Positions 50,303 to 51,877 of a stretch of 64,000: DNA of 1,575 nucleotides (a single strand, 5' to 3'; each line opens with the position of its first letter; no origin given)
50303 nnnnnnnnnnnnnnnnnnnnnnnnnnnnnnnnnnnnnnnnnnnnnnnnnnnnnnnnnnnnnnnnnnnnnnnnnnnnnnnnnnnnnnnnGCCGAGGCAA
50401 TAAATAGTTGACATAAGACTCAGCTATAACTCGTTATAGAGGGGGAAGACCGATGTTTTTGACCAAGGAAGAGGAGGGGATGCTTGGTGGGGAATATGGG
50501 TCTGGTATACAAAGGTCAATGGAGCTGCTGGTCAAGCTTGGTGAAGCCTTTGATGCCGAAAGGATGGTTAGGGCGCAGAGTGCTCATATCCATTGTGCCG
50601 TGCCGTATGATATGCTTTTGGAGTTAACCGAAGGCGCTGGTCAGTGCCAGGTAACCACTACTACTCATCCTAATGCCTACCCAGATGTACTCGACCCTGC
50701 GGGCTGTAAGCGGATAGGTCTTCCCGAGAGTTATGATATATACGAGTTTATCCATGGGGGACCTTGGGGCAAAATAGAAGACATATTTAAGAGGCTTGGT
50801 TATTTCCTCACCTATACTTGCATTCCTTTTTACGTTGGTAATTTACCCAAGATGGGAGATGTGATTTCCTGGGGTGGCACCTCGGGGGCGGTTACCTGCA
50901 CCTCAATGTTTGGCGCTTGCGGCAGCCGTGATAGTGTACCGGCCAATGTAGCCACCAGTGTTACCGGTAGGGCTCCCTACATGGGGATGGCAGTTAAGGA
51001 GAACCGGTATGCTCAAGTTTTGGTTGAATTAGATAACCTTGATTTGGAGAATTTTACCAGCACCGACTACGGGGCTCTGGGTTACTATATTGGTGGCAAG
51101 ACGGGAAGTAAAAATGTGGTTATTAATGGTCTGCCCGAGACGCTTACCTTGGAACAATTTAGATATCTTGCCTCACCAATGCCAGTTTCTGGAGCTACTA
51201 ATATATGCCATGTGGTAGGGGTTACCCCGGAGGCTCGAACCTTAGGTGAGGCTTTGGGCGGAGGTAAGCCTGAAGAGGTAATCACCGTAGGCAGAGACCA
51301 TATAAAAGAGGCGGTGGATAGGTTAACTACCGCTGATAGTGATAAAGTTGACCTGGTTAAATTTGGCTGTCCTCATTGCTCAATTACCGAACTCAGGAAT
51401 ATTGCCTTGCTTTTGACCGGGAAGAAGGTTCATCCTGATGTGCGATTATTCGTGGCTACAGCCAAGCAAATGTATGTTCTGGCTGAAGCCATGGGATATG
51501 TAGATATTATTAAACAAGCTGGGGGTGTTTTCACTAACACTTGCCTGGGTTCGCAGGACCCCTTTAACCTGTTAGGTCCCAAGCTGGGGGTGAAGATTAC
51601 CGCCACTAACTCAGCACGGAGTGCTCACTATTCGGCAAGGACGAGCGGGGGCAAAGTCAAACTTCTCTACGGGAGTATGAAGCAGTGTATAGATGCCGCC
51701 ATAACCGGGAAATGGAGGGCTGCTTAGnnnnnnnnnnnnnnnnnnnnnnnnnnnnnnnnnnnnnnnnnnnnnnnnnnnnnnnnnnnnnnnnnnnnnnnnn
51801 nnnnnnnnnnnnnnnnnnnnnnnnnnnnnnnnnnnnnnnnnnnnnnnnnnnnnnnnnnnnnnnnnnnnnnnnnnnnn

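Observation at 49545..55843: An AcnX pair inserted between the alpha and beta subunits of a fumarase/tartrate-dehydratase-type hydro-lyase, followed by Fe-ADH and tungsten AOR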

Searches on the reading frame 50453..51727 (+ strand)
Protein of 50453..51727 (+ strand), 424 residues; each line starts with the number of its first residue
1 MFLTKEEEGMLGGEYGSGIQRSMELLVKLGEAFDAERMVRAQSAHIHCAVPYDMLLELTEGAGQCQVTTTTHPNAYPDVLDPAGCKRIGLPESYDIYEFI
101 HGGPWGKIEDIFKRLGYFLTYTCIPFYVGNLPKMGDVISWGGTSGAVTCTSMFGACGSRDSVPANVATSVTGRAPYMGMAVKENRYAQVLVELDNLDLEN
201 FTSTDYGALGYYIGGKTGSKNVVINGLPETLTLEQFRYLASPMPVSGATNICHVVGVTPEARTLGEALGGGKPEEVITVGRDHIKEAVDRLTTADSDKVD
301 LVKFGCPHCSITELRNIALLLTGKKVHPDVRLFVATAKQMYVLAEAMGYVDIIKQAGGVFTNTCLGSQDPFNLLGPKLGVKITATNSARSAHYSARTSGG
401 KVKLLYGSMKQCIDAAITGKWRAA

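Call 3: search_protein_families(library=pfam, proteins=[window:50453-51727:+])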
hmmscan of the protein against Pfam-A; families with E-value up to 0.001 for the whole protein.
window:50453-51727:+ (424 aa): 1 family
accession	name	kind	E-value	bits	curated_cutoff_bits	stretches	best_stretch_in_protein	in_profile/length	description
PF04412.18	AcnX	-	4.4e-98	329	31.5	1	1-414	1-400/400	Aconitase X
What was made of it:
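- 50453..51727 (+): AcnX large subunit (copy 2), uncharacterised 'Gly/Arg' subclass. PF04412 at 329 bits (call 3).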

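Call 4: search_protein_families(library=ncbifam, proteins=[window:50453-51727:+])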
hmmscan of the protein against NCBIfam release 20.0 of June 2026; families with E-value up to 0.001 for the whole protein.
window:50453-51727:+ (424 aa): 6 families
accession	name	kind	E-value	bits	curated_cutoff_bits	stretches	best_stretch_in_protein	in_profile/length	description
NF051439.1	C3LHypDHLhpIPSEAE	equivalog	5.2e-53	180.3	700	1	3-421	146-548/555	cis-3-hydroxy-L-proline dehydratase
NF001614.1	PRK00402.1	subfamily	5e-08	32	385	1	279-366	270-359/415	aconitase/3-isopropylmalate dehydratase large subunit family protein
TIGR01343.1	hacA_fam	subfamily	6e-07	28.4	385.7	1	282-365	270-355/412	homoaconitate hydratase family protein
NF040615.1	HacA_Meth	equivalog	9.9e-06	24.5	550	1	282-364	277-361/419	homoaconitase large subunit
TIGR02083.1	LEU2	equivalog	1.7e-05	23.9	610.65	1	296-366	289-361/419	3-isopropylmalate dehydratase large subunit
TIGR02086.1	IPMI_arch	subfamily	0.00022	20.1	410.15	1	285-366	271-354/411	3-isopropylmalate dehydratase/homoaconitate hydratase family large subunit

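Call 7: find_homologous_proteins(query=window:50453-51727:+, max_evalue=1e-10)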
Query window:50453-51727:+ (424 aa): 1459 proteins with E <= 1e-10 among 8000 candidates; the best 120 are listed.
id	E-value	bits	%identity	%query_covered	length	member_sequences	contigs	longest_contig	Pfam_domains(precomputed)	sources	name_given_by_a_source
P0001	1.5e-279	945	96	100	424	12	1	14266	PF28406.1,PF04412.20,PF28403.1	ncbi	-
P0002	2.7e-252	855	86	100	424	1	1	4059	PF28406.1,PF04412.20,PF28403.1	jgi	jgi:predicted aconitase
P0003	3.3e-251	851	87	100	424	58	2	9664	PF28406.1,PF04412.20,PF28403.1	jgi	-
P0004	4.4e-251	851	87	100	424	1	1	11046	PF28406.1,PF04412.20,PF28403.1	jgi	jgi:predicted aconitase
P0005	1.7e-249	846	86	100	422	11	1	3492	PF28406.1,PF04412.20,PF28403.1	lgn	-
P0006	4.7e-249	844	85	100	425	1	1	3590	PF28406.1,PF04412.20,PF28403.1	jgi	jgi:predicted aconitase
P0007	1.3e-248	843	85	100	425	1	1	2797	PF28406.1,PF04412.20,PF28403.1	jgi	jgi:predicted aconitase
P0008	2.0e-248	842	86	100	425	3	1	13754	PF28406.1,PF04412.20,PF28403.1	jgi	jgi:predicted aconitase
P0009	9.4e-248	840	86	100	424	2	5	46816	PF28406.1,PF04412.20,PF28403.1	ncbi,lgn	-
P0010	4.3e-247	838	86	100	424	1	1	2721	PF28406.1,PF04412.20,PF28403.1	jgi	jgi:hypothetical protein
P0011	4.4e-247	838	85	100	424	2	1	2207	PF28406.1,PF04412.20,PF28403.1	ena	-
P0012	8.4e-247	837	85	100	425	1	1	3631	PF28406.1,PF04412.20,PF28403.1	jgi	jgi:predicted aconitase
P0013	1.0e-246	837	84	100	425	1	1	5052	PF28406.1,PF04412.20,PF28403.1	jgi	-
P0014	2.3e-246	835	85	100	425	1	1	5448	PF28406.1,PF04412.20,PF28403.1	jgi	-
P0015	3.8e-246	835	85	100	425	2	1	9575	PF28406.1,PF04412.20,PF28403.1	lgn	-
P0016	1.5e-245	833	83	100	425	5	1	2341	PF28406.1,PF04412.20,PF28403.1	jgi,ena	-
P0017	1.5e-245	833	84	100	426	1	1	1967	PF28406.1,PF04412.20,PF28403.1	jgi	jgi:predicted aconitase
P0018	2.5e-245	832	86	99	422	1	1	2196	PF28406.1,PF04412.20,PF28403.1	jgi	-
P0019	5.9e-245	831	85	100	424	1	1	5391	PF28406.1,PF04412.20,PF28403.1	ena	-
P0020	1.4e-244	830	84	100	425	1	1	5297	PF28406.1,PF04412.20,PF28403.1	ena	-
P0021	3.7e-244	828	84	100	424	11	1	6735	PF28406.1,PF04412.20,PF28403.1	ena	-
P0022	7.7e-244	827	85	99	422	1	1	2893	PF28406.1,PF04412.20,PF28403.1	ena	-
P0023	2.8e-243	825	84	100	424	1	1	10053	PF28406.1,PF04412.20,PF28403.1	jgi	-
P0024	2.0e-239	813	82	100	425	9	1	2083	PF28406.1,PF04412.20,PF28403.1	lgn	-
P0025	2.4e-238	809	84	99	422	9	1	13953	PF28406.1,PF04412.20,PF28403.1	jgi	-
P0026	3.4e-236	802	85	95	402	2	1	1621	PF28406.1,PF04412.20,PF28403.1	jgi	jgi:predicted aconitase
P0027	2.2e-235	799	79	100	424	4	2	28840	PF28406.1,PF04412.20,PF28403.1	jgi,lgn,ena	-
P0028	9.5e-233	791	81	100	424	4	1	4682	PF28406.1,PF04412.20,PF28403.1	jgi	-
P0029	5.7e-232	788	78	100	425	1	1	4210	PF28406.1,PF04412.20,PF28403.1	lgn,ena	-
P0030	5.0e-209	712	72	100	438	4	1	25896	PF28406.1,PF04412.20,PF28403.1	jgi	jgi:predicted aconitase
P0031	7.0e-192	656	65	100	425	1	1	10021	PF28406.1,PF04412.20,PF28403.1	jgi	-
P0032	4.6e-177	607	62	100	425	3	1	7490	PF28406.1,PF04412.20,PF28403.1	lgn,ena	-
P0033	4.2e-170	584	60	100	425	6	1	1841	PF28406.1,PF04412.20,PF28403.1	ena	-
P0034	1.5e-159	549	59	100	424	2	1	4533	PF28406.1,PF04412.20,PF28403.1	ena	-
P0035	3.9e-152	525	57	97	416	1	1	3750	PF28406.1,PF04412.20,PF28403.1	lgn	-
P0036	5.2e-152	525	57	99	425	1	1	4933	PF28406.1,PF04412.20,PF28403.1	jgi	jgi:cis-L-3-hydroxyproline dehydratase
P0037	2.9e-149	516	56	99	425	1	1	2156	PF28406.1,PF04412.20,PF28403.1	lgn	-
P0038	1.9e-143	496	57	94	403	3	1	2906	PF28406.1,PF04412.20,PF28403.1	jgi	jgi:predicted aconitase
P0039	2.4e-143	496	53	100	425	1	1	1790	PF28406.1,PF04412.20,PF28403.1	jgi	jgi:hypothetical protein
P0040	4.4e-127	442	52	100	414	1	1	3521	PF28406.1,PF04412.20,PF28403.1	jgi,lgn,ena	-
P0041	1.3e-124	434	48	99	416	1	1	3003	PF28406.1,PF04412.20,PF28403.1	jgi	jgi:predicted aconitase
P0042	4.2e-124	433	49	99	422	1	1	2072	PF28406.1,PF04412.20,PF28403.1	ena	-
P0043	1.6e-123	431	50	100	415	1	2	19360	PF28406.1,PF04412.20,PF28403.1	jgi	jgi:predicted aconitase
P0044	1.7e-123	431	50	100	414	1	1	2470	PF28406.1,PF04412.20,PF28403.1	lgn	-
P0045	5.5e-120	419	48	99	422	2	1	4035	PF28406.1,PF04412.20,PF28403.1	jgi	-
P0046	1.5e-119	418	47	99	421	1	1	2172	PF28406.1,PF04412.20,PF00330.26,PF28403.1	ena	-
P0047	4.7e-119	416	46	100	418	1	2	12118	PF28406.1,PF04412.20,PF28403.1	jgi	-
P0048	1.8e-118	414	48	99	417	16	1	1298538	PF28406.1,PF04412.20,PF28403.1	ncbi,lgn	-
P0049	3.9e-118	413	48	100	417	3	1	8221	PF28406.1,PF04412.20,PF28403.1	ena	-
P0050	5.1e-118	413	47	100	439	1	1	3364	PF28406.1,PF04412.20,PF28403.1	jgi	jgi:predicted aconitase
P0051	8.1e-118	412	46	100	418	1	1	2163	PF28406.1,PF04412.20,PF28403.1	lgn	-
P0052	1.8e-117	411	47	99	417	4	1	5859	PF28406.1,PF04412.20,PF28403.1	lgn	-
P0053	2.1e-117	411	47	100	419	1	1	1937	PF28406.1,PF04412.20,PF28403.1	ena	-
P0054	4.1e-117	410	48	99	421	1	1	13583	PF28406.1,PF04412.20,PF28403.1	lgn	-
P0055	4.4e-117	410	47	99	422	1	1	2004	PF28406.1,PF04412.20,PF28403.1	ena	-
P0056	6.8e-117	409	47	100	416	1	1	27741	PF28406.1,PF04412.20,PF28403.1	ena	-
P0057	1.0e-116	408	46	99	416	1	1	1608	PF28406.1,PF04412.20,PF28403.1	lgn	-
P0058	5.5e-116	406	48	100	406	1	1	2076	PF28406.1,PF04412.20,PF28403.1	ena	-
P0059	7.0e-116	406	47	100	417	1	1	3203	PF28406.1,PF04412.20,PF28403.1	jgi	jgi:cis-L-3-hydroxyproline dehydratase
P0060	1.2e-115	405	47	100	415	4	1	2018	PF28406.1,PF04412.20,PF28403.1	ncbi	-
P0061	1.7e-115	404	47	100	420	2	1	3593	PF28406.1,PF04412.20,PF28403.1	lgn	-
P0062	2.2e-115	404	46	99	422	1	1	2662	PF28406.1,PF04412.20,PF28403.1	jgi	-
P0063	3.8e-115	403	45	100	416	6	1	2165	PF28406.1,PF04412.20,PF28403.1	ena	-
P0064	4.7e-115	403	48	100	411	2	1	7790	PF28406.1,PF04412.20,PF28403.1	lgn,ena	-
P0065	5.5e-115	403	46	100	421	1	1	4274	PF28406.1,PF04412.20,PF28403.1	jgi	jgi:cis-L-3-hydroxyproline dehydratase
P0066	1.5e-114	401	46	100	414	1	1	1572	PF28406.1,PF04412.20,PF28403.1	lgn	-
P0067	2.5e-114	400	46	100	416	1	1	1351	PF28406.1,PF04412.20,PF28403.1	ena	-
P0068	5.3e-114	399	46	99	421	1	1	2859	PF28406.1,PF04412.20,PF28403.1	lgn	-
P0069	1.0e-113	398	45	100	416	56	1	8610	PF28406.1,PF04412.20,PF28403.1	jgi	jgi:predicted aconitase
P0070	1.4e-113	398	44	99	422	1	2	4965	PF28406.1,PF04412.20,PF28403.1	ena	-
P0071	2.4e-113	397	47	100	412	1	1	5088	PF28406.1,PF04412.20,PF28403.1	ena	-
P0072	2.5e-113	397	48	99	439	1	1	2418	PF28406.1,PF04412.20,PF28403.1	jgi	jgi:cis-L-3-hydroxyproline dehydratase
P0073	3.3e-113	397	46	100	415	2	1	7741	PF28406.1,PF04412.20,PF28403.1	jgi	jgi:predicted aconitase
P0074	4.5e-113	396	46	99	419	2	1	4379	PF28406.1,PF04412.20,PF28403.1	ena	-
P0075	8.1e-113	395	46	100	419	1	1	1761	PF28406.1,PF04412.20,PF28403.1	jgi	jgi:predicted aconitase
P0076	1.1e-112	395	45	100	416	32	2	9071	PF28406.1,PF04412.20,PF28403.1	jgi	-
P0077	3.1e-112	394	44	100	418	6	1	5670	PF28406.1,PF04412.20,PF28403.1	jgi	jgi:predicted aconitase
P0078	3.5e-112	393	47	99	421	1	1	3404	PF28406.1,PF04412.20,PF28403.1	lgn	-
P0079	4.9e-112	393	46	100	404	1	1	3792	PF28406.1,PF04412.20,PF28403.1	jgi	jgi:predicted aconitase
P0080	6.1e-112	393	45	99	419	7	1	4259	PF28406.1,PF04412.20,PF28403.1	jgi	jgi:predicted aconitase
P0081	6.6e-112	392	45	100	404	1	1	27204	PF28406.1,PF04412.20,PF28403.1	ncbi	-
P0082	2.8e-111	390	45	98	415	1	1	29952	PF28406.1,PF04412.20,PF28403.1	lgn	-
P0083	3.2e-111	390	46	99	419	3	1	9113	PF28406.1,PF04412.20,PF28403.1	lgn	-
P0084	3.5e-111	390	44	99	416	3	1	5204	PF28406.1,PF04412.20,PF28403.1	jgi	-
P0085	7.3e-111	389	44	100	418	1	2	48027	PF28406.1,PF04412.20,PF28403.1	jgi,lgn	jgi:hypothetical protein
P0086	7.6e-111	389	43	100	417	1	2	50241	PF28406.1,PF04412.20,PF28403.1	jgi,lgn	-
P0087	1.4e-110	388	45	100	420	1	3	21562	PF28406.1,PF04412.20,PF28403.1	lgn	-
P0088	3.8e-110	387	44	100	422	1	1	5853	PF28406.1,PF04412.20,PF28403.1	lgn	-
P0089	6.2e-110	386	44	99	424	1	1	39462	PF28406.1,PF04412.20,PF28403.1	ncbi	ncbi:aconitase X [Thermodesulfobacteriota bacterium]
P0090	9.2e-110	385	46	99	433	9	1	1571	PF28406.1,PF04412.20,PF28403.1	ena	-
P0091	1.1e-109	385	44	100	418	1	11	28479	PF28406.1,PF04412.20,PF28403.1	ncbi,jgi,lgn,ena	-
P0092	2.1e-109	384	45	100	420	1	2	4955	PF28406.1,PF04412.20,PF28403.1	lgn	-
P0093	2.2e-109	384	43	100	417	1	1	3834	PF28406.1,PF04412.20,PF28403.1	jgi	jgi:predicted aconitase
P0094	2.3e-109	384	45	99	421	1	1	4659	PF28406.1,PF04412.20,PF28403.1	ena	-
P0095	3.2e-109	384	46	99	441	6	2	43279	PF28406.1,PF04412.20,PF28403.1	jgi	-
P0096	3.8e-109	383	46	100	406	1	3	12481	PF28406.1,PF04412.20,PF28403.1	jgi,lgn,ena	-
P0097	4.2e-109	383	45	99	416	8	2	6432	PF28406.1,PF04412.20,PF28403.1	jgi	jgi:predicted aconitase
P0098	9.6e-109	382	44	99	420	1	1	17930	PF28406.1,PF04412.20,PF28403.1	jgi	jgi:predicted aconitase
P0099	1.0e-108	382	45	100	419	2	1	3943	PF28406.1,PF04412.20,PF28403.1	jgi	-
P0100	1.0e-108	382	43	100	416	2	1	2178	PF28406.1,PF04412.20,PF28403.1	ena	-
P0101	1.4e-108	382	45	100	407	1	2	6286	PF28406.1,PF04412.20,PF28403.1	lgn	-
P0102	1.6e-108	381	46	98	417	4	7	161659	PF28406.1,PF04412.20,PF28403.1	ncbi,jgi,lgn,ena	-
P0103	1.6e-108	381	47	99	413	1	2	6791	PF28406.1,PF04412.20,PF00330.26,PF28403.1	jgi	-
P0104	2.0e-108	381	43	100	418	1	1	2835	PF28406.1,PF04412.20,PF28403.1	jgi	jgi:predicted aconitase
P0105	2.4e-108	381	44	99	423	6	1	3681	PF28406.1,PF04412.20,PF28403.1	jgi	jgi:predicted aconitase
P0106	2.5e-108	381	45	97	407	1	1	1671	PF28406.1,PF04412.20,PF28403.1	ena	-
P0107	3.0e-108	380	47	99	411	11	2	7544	PF28406.1,PF04412.20,PF28403.1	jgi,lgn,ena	-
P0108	3.3e-108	380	45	99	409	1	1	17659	PF28406.1,PF04412.20,PF28403.1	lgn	-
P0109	4.0e-108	380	42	100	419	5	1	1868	PF28406.1,PF04412.20,PF28403.1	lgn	-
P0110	4.5e-108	380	45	100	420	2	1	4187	PF28406.1,PF04412.20,PF28403.1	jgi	-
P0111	4.8e-108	380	46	100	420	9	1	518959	PF28406.1,PF04412.20,PF28403.1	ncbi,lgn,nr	ncbi:MAG: aconitase X catalytic domain-containing protein [Proteobacteria bacterium]|nr:aconitase X 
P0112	4.8e-108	380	44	100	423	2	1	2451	PF28406.1,PF04412.20,PF28403.1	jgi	jgi:predicted aconitase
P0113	1.0e-107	379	44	100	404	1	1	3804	PF28406.1,PF04412.20,PF28403.1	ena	-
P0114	1.0e-107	379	47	99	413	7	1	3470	PF28406.1,PF04412.20,PF28403.1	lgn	-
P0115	1.1e-107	379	44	100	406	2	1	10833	PF28406.1,PF04412.20,PF28403.1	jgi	jgi:cis-L-3-hydroxyproline dehydratase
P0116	1.1e-107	379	43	99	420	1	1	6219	PF28406.1,PF04412.20,PF28403.1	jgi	jgi:predicted aconitase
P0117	1.5e-107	378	45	99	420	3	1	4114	PF28406.1,PF04412.20,PF28403.1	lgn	-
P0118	1.7e-107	378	42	100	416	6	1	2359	PF28406.1,PF04412.20,PF28403.1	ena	-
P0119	1.8e-107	378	46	99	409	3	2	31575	PF28406.1,PF04412.20,PF28403.1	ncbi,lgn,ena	-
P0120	1.8e-107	378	44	100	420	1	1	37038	PF28406.1,PF04412.20,PF28403.1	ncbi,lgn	-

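Call 8: find_encoding_contigs(protein=window:50453-51727:+, flank=10000, max_places=10)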
Protein window:50453-51727:+ (424 aa): 5 contigs read that carry it; 4 places shown.
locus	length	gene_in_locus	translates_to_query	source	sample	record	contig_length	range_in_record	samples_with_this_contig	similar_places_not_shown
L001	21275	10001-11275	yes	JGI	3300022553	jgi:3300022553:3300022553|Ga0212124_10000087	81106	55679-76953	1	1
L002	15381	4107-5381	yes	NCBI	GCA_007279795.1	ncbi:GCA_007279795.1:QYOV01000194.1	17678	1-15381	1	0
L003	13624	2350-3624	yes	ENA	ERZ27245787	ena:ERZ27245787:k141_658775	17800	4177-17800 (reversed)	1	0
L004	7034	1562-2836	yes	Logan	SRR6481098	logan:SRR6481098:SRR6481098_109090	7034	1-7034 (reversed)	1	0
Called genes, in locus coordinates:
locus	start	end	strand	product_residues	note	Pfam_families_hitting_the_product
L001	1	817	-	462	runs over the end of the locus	PF02310:B12-binding, PF04055:Radical_SAM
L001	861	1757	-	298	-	PF12804:NTP_transf_3 (faint), PF13641:Glyco_tranf_2_3 (weak), PF00535:Glycos_transf_2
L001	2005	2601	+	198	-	PF02915:Rubrerythrin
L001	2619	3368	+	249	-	PF00005:ABC_tran, PF13304:AAA_21 (faint)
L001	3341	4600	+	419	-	PF01458:SUFBD_core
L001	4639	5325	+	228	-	PF01613:Flavin_Reduct, PF00301:Rubredoxin, PF21349:RUBY_RBDX (faint)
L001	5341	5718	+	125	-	PF06397:Desulfoferrod_N, PF01880:Desulfoferrodox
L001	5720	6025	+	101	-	PF14358:DUF4405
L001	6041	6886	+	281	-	PF00210:Ferritin, PF02915:Rubrerythrin (faint), PF03232:COQ7 (faint), PF05067:Mn_catalase (faint), PF09537:DUF2383 (faint), PF12902:Ferritin-like (weak), PF13668:Ferritin_2 (faint), PF00210:Ferritin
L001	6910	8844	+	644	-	PF16177:ACAS_N, PF00501:AMP-binding, PF13193:AMP-binding_C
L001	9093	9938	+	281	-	PF05681:Fumerase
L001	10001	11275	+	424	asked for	PF04412:AcnX, PF28403:AcnX_2nd, PF28406:AcnX_3rd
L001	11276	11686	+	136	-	PF01989:AcnX_swivel_put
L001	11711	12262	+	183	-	PF05683:Fumerase_C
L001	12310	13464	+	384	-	PF00465:Fe-ADH, PF13685:Fe-ADH_2, PF25137:ADH_Fe_C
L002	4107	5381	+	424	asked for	PF04412:AcnX, PF28403:AcnX_2nd, PF28406:AcnX_3rd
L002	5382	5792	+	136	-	PF01989:AcnX_swivel_put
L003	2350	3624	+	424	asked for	PF04412:AcnX, PF28403:AcnX_2nd, PF28406:AcnX_3rd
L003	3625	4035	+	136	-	PF01989:AcnX_swivel_put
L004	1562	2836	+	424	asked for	PF04412:AcnX, PF28403:AcnX_2nd, PF28406:AcnX_3rd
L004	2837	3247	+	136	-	PF01989:AcnX_swivel_put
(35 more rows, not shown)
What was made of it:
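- Checked: The same DNA is found on four independent assemblies (call 8).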

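Call 9: find_encoding_contigs(protein=P0030, flank=8000, max_places=2)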
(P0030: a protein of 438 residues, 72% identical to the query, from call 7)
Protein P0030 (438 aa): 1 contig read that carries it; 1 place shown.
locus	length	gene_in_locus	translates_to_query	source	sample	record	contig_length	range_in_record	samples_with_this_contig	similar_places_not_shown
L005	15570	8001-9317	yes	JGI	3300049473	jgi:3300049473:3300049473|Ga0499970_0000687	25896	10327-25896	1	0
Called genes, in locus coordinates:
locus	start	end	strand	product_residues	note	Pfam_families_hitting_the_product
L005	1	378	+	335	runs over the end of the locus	PF02653:BPD_transp_2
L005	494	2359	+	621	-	PF02730:AFOR_N, PF01314:AFOR_C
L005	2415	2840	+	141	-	PF00903:Glyoxalase (faint), PF13669:Glyoxalase_4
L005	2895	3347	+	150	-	PF02311:AraC_binding, PF07883:Cupin_2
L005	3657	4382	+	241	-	PF00106:adh_short, PF08659:KR (weak), PF13561:adh_short_C2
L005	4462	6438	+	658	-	PF00676:E1_dh, PF00456:Transketolase_N (weak), PF02775:TPP_enzyme_C, PF02779:Transket_pyr, PF02780:Transketolase_C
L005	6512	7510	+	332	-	PF00903:Glyoxalase (faint), PF13669:Glyoxalase_4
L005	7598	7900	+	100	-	PF00364:Biotin_lipoyl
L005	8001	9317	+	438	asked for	PF04412:AcnX, PF28403:AcnX_2nd, PF28406:AcnX_3rd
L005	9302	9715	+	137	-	PF01989:AcnX_swivel_put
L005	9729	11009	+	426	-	PF08442:ATP-grasp_2, PF13549:ATP-grasp_5, PF24948:Citrate_synth_N, PF16114:Citrate_bind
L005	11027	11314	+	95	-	-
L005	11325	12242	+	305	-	PF02629:CoA_binding, PF13380:CoA_binding_2 (weak), PF00549:Ligase_CoA, PF13607:Succ_CoA_lig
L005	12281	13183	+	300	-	PF03328:HpcH_HpaI, PF15617:C-C_Bond_Lyase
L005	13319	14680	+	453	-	PF03972:MmgE_PrpD_N, PF19305:MmgE_PrpD_C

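Call 10: find_encoding_contigs(protein=P0031, flank=8000, max_places=2)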
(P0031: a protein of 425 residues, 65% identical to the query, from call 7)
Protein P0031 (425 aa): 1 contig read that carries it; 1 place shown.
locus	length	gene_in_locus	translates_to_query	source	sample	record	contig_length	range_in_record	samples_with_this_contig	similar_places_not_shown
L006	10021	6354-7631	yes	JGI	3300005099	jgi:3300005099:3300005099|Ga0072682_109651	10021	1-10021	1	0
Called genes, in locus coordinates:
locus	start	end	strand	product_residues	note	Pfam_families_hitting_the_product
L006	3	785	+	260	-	?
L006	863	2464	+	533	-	PF00496:SBP_bac_5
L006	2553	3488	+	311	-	PF19300:BPD_transp_1_N, PF00528:BPD_transp_1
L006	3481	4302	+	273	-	PF12911:OppC_N (weak), PF00528:BPD_transp_1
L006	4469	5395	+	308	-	PF00701:DHDPS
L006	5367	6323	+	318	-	PF01156:IU_nuc_hydro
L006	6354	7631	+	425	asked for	PF04412:AcnX, PF28403:AcnX_2nd, PF28406:AcnX_3rd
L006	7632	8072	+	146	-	PF01989:AcnX_swivel_put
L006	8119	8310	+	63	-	PF01527:HTH_Tnp_1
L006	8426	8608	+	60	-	-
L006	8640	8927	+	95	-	PF00665:rve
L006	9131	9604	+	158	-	-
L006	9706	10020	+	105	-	?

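Call 11: find_encoding_contigs(protein=P0048, flank=8000, max_places=2)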
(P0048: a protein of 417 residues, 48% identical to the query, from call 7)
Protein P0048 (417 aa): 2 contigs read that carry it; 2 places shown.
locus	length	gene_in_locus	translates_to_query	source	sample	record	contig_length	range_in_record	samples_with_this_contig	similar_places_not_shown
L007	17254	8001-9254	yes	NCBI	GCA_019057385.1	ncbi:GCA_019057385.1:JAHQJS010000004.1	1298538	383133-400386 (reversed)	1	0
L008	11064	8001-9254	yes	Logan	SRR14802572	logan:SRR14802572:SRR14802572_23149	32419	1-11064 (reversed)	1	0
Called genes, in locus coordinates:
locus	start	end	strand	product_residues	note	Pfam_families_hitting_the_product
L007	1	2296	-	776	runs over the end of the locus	PF02171:Piwi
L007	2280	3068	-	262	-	PF14622:Ribonucleas_3_3, PF00636:Ribonuclease_3, PF00035:dsrm (weak)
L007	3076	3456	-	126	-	-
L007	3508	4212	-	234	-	PF13676:TIR_2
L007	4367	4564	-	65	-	-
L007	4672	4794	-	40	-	-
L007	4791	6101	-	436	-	PF04015:DUF362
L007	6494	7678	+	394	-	PF04295:GD_AH_second, PF20629:GD_AH_C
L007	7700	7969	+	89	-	PF08666:SAF (weak)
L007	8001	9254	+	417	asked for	PF04412:AcnX, PF28403:AcnX_2nd, PF28406:AcnX_3rd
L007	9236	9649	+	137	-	PF01989:AcnX_swivel_put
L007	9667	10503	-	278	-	PF02540:NAD_synthase, PF00733:Asn_synthase, PF00764:Arginosuc_synth (faint), PF01507:PAPS_reduct (weak), PF03054:tRNA_Me_trans (faint), PF06508:QueC (weak), PF24167:DUF7411 (faint)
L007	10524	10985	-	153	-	PF25160:LdpA_Fe-S-bd (faint), PF00037:Fer4 (weak), PF12837:Fer4_6 (weak), PF13237:Fer4_10, PF14697:Fer4_21, PF12838:Fer4_7 (weak), PF13187:Fer4_9 (weak), PF12837:Fer4_6 (weak), +6 more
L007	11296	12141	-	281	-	PF04015:DUF362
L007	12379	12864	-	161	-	PF21818:DUF6884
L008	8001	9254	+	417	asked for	PF04412:AcnX, PF28403:AcnX_2nd, PF28406:AcnX_3rd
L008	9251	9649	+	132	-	PF01989:AcnX_swivel_put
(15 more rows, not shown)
